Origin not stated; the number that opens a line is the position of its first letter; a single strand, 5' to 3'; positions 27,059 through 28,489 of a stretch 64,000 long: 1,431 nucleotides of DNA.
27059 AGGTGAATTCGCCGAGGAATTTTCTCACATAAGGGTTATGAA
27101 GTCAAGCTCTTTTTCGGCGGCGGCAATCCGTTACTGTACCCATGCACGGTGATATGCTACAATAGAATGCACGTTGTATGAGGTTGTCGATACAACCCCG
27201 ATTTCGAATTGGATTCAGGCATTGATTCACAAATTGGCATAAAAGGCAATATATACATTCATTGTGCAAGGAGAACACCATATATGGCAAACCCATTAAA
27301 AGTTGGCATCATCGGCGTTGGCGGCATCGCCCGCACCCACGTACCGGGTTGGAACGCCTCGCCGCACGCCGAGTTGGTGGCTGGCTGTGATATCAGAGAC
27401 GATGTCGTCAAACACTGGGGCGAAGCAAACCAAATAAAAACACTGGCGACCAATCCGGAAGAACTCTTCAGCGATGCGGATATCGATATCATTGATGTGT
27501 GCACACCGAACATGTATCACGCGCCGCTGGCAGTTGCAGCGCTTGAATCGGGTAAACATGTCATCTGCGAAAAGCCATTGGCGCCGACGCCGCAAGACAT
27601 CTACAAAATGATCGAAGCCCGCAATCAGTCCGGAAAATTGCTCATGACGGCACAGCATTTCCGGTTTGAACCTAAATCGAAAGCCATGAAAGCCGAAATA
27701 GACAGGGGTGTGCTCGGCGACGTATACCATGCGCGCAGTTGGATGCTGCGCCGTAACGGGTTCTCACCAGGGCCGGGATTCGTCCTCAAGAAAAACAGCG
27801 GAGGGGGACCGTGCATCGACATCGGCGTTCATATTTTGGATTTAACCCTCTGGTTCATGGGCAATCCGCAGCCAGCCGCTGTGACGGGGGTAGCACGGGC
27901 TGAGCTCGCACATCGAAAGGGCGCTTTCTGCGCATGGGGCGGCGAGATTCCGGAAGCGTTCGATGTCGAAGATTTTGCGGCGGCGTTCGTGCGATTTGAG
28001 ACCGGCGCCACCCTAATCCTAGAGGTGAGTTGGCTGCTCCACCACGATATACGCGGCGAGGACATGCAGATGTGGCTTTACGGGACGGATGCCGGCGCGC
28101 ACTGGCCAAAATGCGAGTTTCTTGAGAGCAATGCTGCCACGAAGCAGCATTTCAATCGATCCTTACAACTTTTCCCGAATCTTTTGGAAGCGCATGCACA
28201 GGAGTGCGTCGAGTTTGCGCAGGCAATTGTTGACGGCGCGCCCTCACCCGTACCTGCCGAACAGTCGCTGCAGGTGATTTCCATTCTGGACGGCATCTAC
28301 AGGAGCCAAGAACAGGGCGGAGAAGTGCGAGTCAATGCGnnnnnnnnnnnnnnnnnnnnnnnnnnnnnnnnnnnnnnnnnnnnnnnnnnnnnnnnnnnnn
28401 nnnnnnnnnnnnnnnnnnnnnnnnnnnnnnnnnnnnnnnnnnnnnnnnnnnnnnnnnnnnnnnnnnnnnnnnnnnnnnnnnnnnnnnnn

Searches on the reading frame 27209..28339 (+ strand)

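Call 21: search_protein_families(library=ncbifam, proteins=[window:27209-28339:+], max_evalue=1e-12)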
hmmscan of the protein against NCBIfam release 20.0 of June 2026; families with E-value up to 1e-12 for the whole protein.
window:27209-28339:+ (377 aa): 7 families
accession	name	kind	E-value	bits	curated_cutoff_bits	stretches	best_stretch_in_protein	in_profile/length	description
TIGR04380.1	myo_inos_iolG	equivalog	9.8e-33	113.4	355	1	30-373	2-329/330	inositol 2-dehydrogenase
NF052479.1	LevoglcsnDh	equivalog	1.4e-29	103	650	1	30-272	4-264/386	levoglucosan dehydrogenase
NF040723.1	UDP-GlcNAcDh_Arch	equivalog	1.3e-26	93.8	450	1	30-282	1-224/302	UDP-N-acetylglucosamine 3-dehydrogenase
NF008607.0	PRK11579.1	subfamily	1.8e-24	86.4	330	1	26-225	1-197/346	oxidoreductase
NF041392.1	XylDh_Gfo6_Halo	equivalog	2.3e-15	56.3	350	1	89-374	80-349/350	D-xylose 1-dehydrogenase Gfo6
NF058563.1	BT_2159_fam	equivalog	2.6e-15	56.3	650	1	30-218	1-184/350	disaccharide 3-dehydrogenase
NF052679.1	InsChiInosDhIolG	equivalog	3.2e-15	56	540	1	30-172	3-148/343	bifunctional inositol 2-dehydrogenase/D-chiro-inositol 1-dehydrogenase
